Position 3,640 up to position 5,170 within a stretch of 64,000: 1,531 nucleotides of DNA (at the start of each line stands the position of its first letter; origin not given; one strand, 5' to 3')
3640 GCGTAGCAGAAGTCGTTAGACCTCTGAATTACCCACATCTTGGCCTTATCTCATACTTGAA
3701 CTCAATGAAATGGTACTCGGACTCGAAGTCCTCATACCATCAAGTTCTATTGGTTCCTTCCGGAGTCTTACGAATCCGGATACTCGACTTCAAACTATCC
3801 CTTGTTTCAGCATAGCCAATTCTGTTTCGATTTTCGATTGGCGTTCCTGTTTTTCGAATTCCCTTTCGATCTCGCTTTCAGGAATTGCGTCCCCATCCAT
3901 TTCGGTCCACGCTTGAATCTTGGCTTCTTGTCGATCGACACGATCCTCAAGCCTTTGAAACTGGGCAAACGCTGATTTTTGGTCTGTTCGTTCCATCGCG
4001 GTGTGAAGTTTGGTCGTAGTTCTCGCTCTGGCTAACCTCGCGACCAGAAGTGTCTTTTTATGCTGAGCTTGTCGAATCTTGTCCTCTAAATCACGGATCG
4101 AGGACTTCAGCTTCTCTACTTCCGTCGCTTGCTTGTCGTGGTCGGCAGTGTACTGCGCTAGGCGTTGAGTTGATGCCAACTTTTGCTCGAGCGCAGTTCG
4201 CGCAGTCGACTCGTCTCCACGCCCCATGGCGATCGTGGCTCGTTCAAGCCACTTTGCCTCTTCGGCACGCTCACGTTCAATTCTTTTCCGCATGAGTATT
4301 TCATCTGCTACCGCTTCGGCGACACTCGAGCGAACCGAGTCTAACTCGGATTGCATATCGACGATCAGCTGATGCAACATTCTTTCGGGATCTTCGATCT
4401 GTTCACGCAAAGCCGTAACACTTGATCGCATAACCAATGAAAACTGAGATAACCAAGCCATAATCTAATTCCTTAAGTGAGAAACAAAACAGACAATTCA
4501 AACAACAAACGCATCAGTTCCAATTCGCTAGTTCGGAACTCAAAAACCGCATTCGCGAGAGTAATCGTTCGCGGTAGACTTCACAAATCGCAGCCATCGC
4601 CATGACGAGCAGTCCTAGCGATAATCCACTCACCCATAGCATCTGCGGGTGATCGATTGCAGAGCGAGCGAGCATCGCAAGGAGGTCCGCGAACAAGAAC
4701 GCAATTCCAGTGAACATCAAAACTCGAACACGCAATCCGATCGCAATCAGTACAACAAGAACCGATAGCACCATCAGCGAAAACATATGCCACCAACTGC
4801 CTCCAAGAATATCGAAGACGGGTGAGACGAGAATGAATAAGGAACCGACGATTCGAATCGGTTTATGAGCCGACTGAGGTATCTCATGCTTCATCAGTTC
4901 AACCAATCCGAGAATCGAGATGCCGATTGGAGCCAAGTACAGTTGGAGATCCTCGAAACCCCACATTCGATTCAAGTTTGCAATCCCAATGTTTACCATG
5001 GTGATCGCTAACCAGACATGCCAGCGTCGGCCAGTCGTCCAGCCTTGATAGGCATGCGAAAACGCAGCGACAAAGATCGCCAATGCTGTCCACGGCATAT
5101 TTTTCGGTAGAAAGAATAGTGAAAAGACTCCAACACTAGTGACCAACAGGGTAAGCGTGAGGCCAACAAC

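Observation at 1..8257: PspA/IM30 wired to a giant ~35-TM membrane protein and a membrane-embedded HK / sigma54-activator pair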

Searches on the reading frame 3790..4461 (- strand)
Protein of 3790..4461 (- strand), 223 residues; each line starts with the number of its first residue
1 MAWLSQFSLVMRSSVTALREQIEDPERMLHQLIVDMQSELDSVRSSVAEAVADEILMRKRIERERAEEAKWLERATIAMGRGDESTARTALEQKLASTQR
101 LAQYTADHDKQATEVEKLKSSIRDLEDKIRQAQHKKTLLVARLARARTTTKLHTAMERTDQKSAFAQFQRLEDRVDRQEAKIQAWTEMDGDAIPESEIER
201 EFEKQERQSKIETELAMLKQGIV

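Call 6: search_protein_families(library=pfam, proteins=[window:3790-4461:-], max_evalue=0.01)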
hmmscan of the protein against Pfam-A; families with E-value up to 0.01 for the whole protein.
window:3790-4461:- (223 aa): 2 families
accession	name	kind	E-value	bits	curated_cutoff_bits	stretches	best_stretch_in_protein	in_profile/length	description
PF04012.17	PspA_IM30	-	1.6e-39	136.2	33.9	1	5-220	4-216/220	PspA/IM30 family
PF01166.23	TSC22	-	0.00055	20.5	30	1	114-139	15-40/57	TSC-22/dip/bun family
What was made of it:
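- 3790..4461 (-): PspA/IM30 (ESCRT-III superfamily), 223 aa. PF04012 E=1.6e-39 (call 6).
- Checked: PspA 4461->3790, 223 aa, PF04012 E=1.6e-39 (call 6);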

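Call 7: search_protein_families(library=ncbifam, proteins=[window:3790-4461:-], max_evalue=0.01)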
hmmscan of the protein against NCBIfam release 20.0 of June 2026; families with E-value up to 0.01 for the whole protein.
window:3790-4461:- (223 aa): 3 families
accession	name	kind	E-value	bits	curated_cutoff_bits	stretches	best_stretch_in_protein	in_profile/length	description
TIGR02977.1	phageshock_pspA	equivalog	1.7e-31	109.6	242.95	1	1-220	1-215/219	phage shock protein PspA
NF045984.1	StressProtLiaH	equivalog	8.7e-20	71.4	380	1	19-210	18-216/225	stress responsive protein LiaH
NF007974.0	PRK10698.1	equivalog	1.2e-18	67.6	336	1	1-220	1-215/222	phage shock protein PspA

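Call 102: search_protein_families(library=padloc, proteins=[window:3790-4461:-], max_evalue=0.01)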
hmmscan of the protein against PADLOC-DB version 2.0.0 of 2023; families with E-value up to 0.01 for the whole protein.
window:3790-4461:- (223 aa): 0 families

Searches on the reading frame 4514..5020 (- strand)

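Call 39: search_protein_families(library=pfam, proteins=[window:4514-5020:-], max_evalue=5)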
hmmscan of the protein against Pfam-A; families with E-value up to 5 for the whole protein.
window:4514-5020:- (168 aa): 1 family
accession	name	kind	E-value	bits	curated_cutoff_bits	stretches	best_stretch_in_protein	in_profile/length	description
PF03419.18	Peptidase_U4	-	0.031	14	28.4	1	57-160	40-148/284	Sporulation factor SpoIIGA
